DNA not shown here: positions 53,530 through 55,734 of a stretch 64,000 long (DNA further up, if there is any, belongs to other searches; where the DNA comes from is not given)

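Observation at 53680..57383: PAPS-synthesis genes (cysD, cysNC) embedded in and translationally coupled to the dTDP-rhamnose/GDP-mannose operon: possible sulfated glycan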

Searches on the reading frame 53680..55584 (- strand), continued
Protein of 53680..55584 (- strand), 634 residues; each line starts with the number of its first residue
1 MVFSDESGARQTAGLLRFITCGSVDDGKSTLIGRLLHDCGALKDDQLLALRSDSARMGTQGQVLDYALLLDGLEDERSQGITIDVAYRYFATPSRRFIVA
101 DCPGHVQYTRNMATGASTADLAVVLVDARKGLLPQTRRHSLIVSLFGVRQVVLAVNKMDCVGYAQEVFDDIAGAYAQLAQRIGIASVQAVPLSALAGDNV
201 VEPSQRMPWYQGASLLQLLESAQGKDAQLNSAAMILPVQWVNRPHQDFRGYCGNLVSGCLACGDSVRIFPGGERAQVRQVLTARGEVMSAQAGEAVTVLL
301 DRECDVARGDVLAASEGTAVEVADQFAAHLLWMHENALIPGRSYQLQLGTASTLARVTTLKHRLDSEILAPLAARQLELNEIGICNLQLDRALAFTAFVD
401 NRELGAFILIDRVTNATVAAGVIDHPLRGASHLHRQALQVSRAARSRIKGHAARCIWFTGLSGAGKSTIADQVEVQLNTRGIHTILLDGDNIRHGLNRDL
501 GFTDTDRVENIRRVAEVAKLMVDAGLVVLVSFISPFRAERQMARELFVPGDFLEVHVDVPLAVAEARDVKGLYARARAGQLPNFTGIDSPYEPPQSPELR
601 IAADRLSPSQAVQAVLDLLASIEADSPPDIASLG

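Call 19: search_protein_families(library=ncbifam, proteins=[L027:4302-5015:-, L027:5012-6775:-, L009:6955-8787:-, L027:6-842:+, L027:11998-13098:+, L027:13104-16238:+, L070:5931-6848:+, L070:6134-7030:+, L030:11653-13236:+, L030:12259-12942:-], max_evalue=0.01)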
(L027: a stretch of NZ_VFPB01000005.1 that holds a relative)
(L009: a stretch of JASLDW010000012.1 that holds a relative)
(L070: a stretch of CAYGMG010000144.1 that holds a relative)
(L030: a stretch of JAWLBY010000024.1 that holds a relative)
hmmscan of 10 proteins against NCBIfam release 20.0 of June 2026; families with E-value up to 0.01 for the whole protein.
L027:4302-5015:- (237 aa): 14 families
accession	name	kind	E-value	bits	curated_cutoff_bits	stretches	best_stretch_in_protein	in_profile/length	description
NF002537.0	PRK02090.1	equivalog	2.5e-93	312.2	154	1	10-236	13-240/244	phosphoadenylyl-sulfate reductase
TIGR02057.1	PAPS_reductase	equivalog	7.3e-86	287.7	254.2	1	14-234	2-224/224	phosphoadenosine phosphosulfate reductase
TIGR00434.1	cysH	subfamily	7.7e-82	274.3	165.1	1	25-234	1-213/214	phosophoadenylyl-sulfate reductase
TIGR02055.1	APS_reductase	subfamily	3.8e-42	144.3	235.3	1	45-233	1-194/194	adenylylsulfate reductase, thioredoxin dependent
TIGR00424.1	APS_reduc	equivalog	1.2e-17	63.7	553.2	1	47-234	124-323/464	5'-adenylylsulfate reductase, thioredoxin-independent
NF003587.0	PRK05253.1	subfamily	2.4e-15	56.6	195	2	40-167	30-154/301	sulfate adenylyltransferase subunit CysD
NF009214.0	PRK12563.1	equivalog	1.2e-14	54.5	413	2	14-171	21-173/317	sulfate adenylyltransferase subunit CysD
NF006327.0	PRK08557.1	equivalog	6.6e-14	51.5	366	1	41-207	185-352/415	hypothetical protein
TIGR02039.1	CysD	subfamily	3.4e-11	43.3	396.6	1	43-168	25-147/294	sulfate adenylyltransferase, small subunit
NF010368.0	PRK13795.1-3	equivalog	7e-11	41.1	588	1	40-205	250-416/635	hypothetical protein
NF006351.0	PRK08576.1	equivalog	1.1e-09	37.4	290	1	50-206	249-398/436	hypothetical protein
NF010367.0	PRK13795.1-2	equivalog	8.4e-08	31.1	456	1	40-206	245-412/584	hypothetical protein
NF010366.0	PRK13795.1-1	equivalog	3.2e-07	28.9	745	1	168-207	402-441/667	hypothetical protein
NF010369.0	PRK13795.1-4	equivalog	0.00029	19.2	1086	1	38-207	254-426/633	hypothetical protein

L027:5012-6775:- (587 aa): 11 families
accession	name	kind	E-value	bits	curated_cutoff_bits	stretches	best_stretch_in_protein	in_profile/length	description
TIGR02041.1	CysI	equivalog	1.4e-270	898.4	756.55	1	27-570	1-541/541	assimilatory sulfite reductase (NADPH) hemoprotein subunit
NF010029.0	PRK13504.1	equivalog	9.4e-246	816.6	457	1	22-571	14-565/575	NADPH-dependent assimilatory sulfite reductase hemoprotein subunit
TIGR02042.1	sir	equivalog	3e-148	494.5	731.5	1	24-572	11-574/581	sulfite reductase, ferredoxin dependent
NF007125.0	PRK09566.1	equivalog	1.5e-42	145.7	594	1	87-510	65-457/513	ferredoxin--nitrite reductase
NF007126.0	PRK09567.1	equivalog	5.9e-37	127.1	523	2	221-572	227-583/595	NirA family protein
TIGR02435.1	CobG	equivalog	7.7e-25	87.7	234.8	2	221-511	127-387/388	precorrin-3B synthase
TIGR02912.1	sulfite_red_C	equivalog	6.3e-08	32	324.1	1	87-146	20-79/314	sulfite reductase subunit C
TIGR02374.1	nitri_red_nirB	equivalog_domain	2.5e-07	29.5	578.35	1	381-551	572-736/794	nitrite reductase large subunit NirB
NF011565.0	PRK14989.1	subfamily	0.00032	18.9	883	0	87-151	564-627/847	nitrite reductase large subunit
TIGR02064.1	dsrA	equivalog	0.0031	16.4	392.85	0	406-507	122-221/402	dissimilatory-type sulfite reductase subunit alpha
TIGR02066.1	dsrB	equivalog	0.0093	15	341.5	0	396-507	58-167/341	dissimilatory-type sulfite reductase subunit beta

L009:6955-8787:- (610 aa): 18 families
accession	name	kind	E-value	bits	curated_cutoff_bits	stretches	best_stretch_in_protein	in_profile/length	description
TIGR01931.1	cysJ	equivalog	1.2e-232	773.8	668.15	1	9-610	3-597/597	assimilatory sulfite reductase (NADPH) flavoprotein subunit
NF008197.0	PRK10953.1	equivalog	2.3e-183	610.8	838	1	6-610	7-601/601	NADPH-dependent assimilatory sulfite reductase flavoprotein subunit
NF004859.0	PRK06214.1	equivalog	8.1e-113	377.9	432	1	209-610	146-539/539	sulfite reductase subunit alpha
NF005989.0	PRK08105.1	equivalog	1.8e-24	86.4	160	1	65-201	3-142/149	flavodoxin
NF058510.1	bifunc_CpcD_PetH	exception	1.9e-23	82.9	635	1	396-610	181-405/405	bifunctional rod-capping linker CpcD/ferredoxin--NADP reductase PetH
NF045929.1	FNRPetHCyano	equivalog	2.2e-23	82.7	600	1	395-610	184-411/411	ferredoxin--NADP reductase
TIGR03224.1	benzo_boxA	equivalog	2.1e-21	76.3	459.2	1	391-591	194-395/411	benzoyl-CoA 2,3-epoxidase subunit BoxA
NF006531.0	PRK09004.1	equivalog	3.7e-20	72.2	158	1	65-190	3-125/146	FMN-binding protein MioC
TIGR01753.1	flav_short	equivalog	3.3e-12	47.1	123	1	67-185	2-117/140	flavodoxin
NF004343.0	PRK05723.1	equivalog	1.9e-11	44.2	204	1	66-205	3-147/151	flavodoxin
NF005216.0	PRK06703.1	subfamily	5e-10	39.6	127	1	67-190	5-125/151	flavodoxin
NF005587.0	PRK07308.1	equivalog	1.5e-08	34.9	138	1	67-192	5-127/147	flavodoxin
NF005246.0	PRK06756.1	subfamily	0.0002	21.4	130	1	65-184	3-120/148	flavodoxin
NF006739.0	PRK09267.1-5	subfamily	0.00041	20.1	175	1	66-180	4-115/168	flavodoxin FldA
NF006738.0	PRK09267.1-4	equivalog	0.00053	19.6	172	1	66-179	3-117/171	flavodoxin FldA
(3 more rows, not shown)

L027:6-842:+ (278 aa): 32 families (the best 25 are shown)
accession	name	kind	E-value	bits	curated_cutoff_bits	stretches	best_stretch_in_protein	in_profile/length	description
NF009325.0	PRK12680.1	equivalog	1.1e-160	534.4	482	1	1-278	50-327/327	LysR family transcriptional regulator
NF009326.0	PRK12681.1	equivalog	1.2e-58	199.1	436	1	2-255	51-304/324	HTH-type transcriptional regulator CysB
NF009327.0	PRK12684.1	subfamily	1.3e-57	195.4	402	1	2-259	51-308/313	CysB family HTH-type transcriptional regulator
NF009324.0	PRK12679.1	equivalog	3.1e-44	151.4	491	1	1-253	50-302/316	HTH-type transcriptional regulator Cbl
NF053705.1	TransRegGltCGpos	equivalog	9.7e-19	67.7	350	1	2-204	50-250/300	glutamate biosynthesis transcriptional regulator GltC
NF008361.0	PRK11151.1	equivalog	3.5e-15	56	329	1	10-202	57-247/305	DNA-binding transcriptional regulator OxyR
NF045775.1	acetoin_reg_AlsR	exception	4.3e-15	56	430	1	10-200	57-247/290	acetoin biosynthesis transcriptional regulator AlsR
NF040786.1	LysR_Sec_metab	equivalog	7.9e-15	54.6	250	1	9-203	56-253/298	selenium metabolism-associated LysR family transcriptional regulator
TIGR03339.1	phn_lysR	subfamily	1.8e-13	50.4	341.1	1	2-209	46-246/279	aminoethylphosphonate catabolism associated LysR family transcriptional regulator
NF007439.0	PRK09986.1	equivalog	1.4e-12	47.6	290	1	2-198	56-252/296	LysR family transcriptional regulator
NF008722.0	PRK11716.1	equivalog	5.3e-12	45.3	246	1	4-204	52-250/293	HTH-type transcriptional activator IlvY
NF045990.1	TransRegCbbRRhodb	equivalog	9.2e-11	41.3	450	1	7-200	61-252/304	LysR family regulator CbbR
NF047711.1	PutUtilRegPtrR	equivalog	9.7e-11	41.3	400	1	10-229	57-270/283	putrescine utilization regulator PtrR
NF008239.0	PRK11013.1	equivalog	4.1e-10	39.2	288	1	29-198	79-246/309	LysR family transcriptional regulator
NF008416.0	PRK11242.1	equivalog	5.6e-10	39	277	1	2-221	50-266/300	transcriptional regulator CynR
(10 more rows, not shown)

L027:11998-13098:+ (366 aa): 21 families
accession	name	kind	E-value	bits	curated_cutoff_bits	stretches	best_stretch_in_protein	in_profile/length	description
TIGR01730.1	RND_mfp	subfamily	3.4e-76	256.3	94.9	1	43-347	1-320/322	efflux RND transporter periplasmic adaptor subunit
NF008589.1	PRK11556.1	equivalog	5.8e-37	127.5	391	1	32-347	47-386/392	MdtA/MuxA family multidrug efflux RND transporter periplasmic adaptor subunit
TIGR00999.1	8a0102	subfamily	3.6e-35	121.4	319.3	1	104-337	25-267/271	CzcB/NccB family metal efflux transporter periplasmic adaptor subunit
NF007132.1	PRK09578.1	equivalog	1.1e-23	83.7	512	1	11-362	13-388/396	MexX/AxyX family multidrug efflux RND transporter periplasmic adaptor subunit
NF033834.1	RND_adapt_MexA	exception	3.5e-23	82.3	750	1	6-352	6-363/373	multidrug efflux RND transporter periplasmic adaptor subunit MexA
NF011604.1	PRK15030.1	equivalog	6e-22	78.2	765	1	25-362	27-389/397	multidrug efflux RND transporter periplasmic adaptor subunit AcrA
TIGR00998.1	8a0101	subfamily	3.7e-21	75.4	390.8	1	125-240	168-283/334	EmrA/EmrK family multidrug efflux transporter periplasmic adaptor subunit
NF045904.1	RND-peri-MexE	equivalog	2.2e-20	72.9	714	1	8-353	9-374/390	multidrug efflux RND transporter periplasmic adaptor subunit MexE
NF033138.2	RND-peri-MexC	equivalog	8.4e-20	71.2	625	1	18-348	18-371/375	MexC family multidrug efflux RND transporter periplasmic adaptor subunit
NF000272.2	OqxA_adapt_sub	exception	9.2e-20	70.9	835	1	41-346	42-377/391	multidrug efflux RND transporter periplasmic adaptor subunit OqxA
NF007362.0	PRK09859.1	equivalog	5e-18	65.4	738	1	18-352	17-374/385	multidrug transporter subunit MdtE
NF008606.0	PRK11578.1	equivalog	3.6e-17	62.5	342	1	44-335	37-363/371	macrolide transporter subunit MacA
NF045680.1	DiMtlExpIhpB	equivalog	1.8e-16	60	450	1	164-333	139-307/326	divalent metal ion exporter adaptor subunit IhpB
NF007303.0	PRK09783.1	subfamily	2.9e-15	55.6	390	1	152-336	204-388/414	copper/silver efflux system membrane fusion protein CusB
NF007785.0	PRK10476.1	equivalog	3.4e-14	52.4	376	1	102-253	155-299/347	multidrug transporter subunit MdtN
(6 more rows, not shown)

L027:13104-16238:+ (1044 aa): 18 families
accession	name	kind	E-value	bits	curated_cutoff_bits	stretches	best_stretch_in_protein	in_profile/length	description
NF033617.1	RND_permease_2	subfamily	0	1143.4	1250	1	4-1017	1-1008/1009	multidrug efflux RND transporter permease subunit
NF000282.2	RND_permease_1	subfamily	1.3e-272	907.2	1250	1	7-1016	4-1027/1029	multidrug efflux RND transporter permease subunit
TIGR00915.1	2A0602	subfamily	9.9e-261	867.9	940.35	1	4-1017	2-1029/1050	efflux RND transporter permease subunit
NF007133.0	PRK09579.1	equivalog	2.7e-243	809.8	1763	1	1-1026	1-1012/1017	multidrug efflux RND transporter permease subunit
NF007842.1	PRK10555.1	equivalog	4.6e-205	683.6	1854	1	5-1016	3-1026/1036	multidrug efflux RND transporter permease AcrD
NF007131.0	PRK09577.1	equivalog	7.9e-205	682.7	1768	1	7-1021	5-1027/1045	multidrug efflux RND transporter permease subunit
NF007905.0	PRK10614.1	equivalog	3.6e-190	634.1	1774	1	1-1016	1-1008/1025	multidrug efflux RND transporter permease subunit MdtC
NF011706.2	PRK15127.1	equivalog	4.1e-183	611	2150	1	6-1028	4-1042/1049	multidrug efflux RND transporter permease subunit AcrB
NF007798.0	PRK10503.1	equivalog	2.1e-176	588.5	1584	1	4-1017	13-1023/1040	MdtB/MuxB family multidrug efflux RND transporter permease subunit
NF000037.1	RND_perm_OqxB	exception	2.1e-171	572.1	2200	1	1-1017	1-1035/1050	multidrug efflux RND transporter permease subunit OqxB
TIGR00914.1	2A0601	subfamily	9.8e-121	404.3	701.45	1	7-1017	9-1036/1051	CusA/CzcA family heavy metal efflux RND transporter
TIGR00916.1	2A0604s01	subfamily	2e-12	47.2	148.6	2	328-478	84-230/231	SecD/SecF family protein translocase subunit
TIGR03480.1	HpnN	hypoth_equivalog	2e-08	32.7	751.85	1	861-1034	273-441/862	hopanoid biosynthesis associated RND transporter like protein HpnN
TIGR00921.1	2A067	subfamily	2.8e-08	32.3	351.9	1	862-1019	195-349/733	hydrophobe/amphiphile efflux-3 (HAE3) family transporter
NF045600.2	BstA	equivalog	1.1e-05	23.6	1400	1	861-1028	288-451/903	sterol transporter cytoplasmic membrane protein BstA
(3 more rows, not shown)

L070:5931-6848:+ (305 aa): 1 family
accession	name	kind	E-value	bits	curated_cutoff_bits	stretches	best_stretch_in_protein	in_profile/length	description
NF058666.1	D_CycloSer_DcsG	equivalog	3.6e-90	302.1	360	1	2-283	3-296/298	D-cycloserine synthetase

L070:6134-7030:+ (298 aa): 0 families

L030:11653-13236:+ (527 aa): 0 families

L030:12259-12942:- (227 aa): 0 families
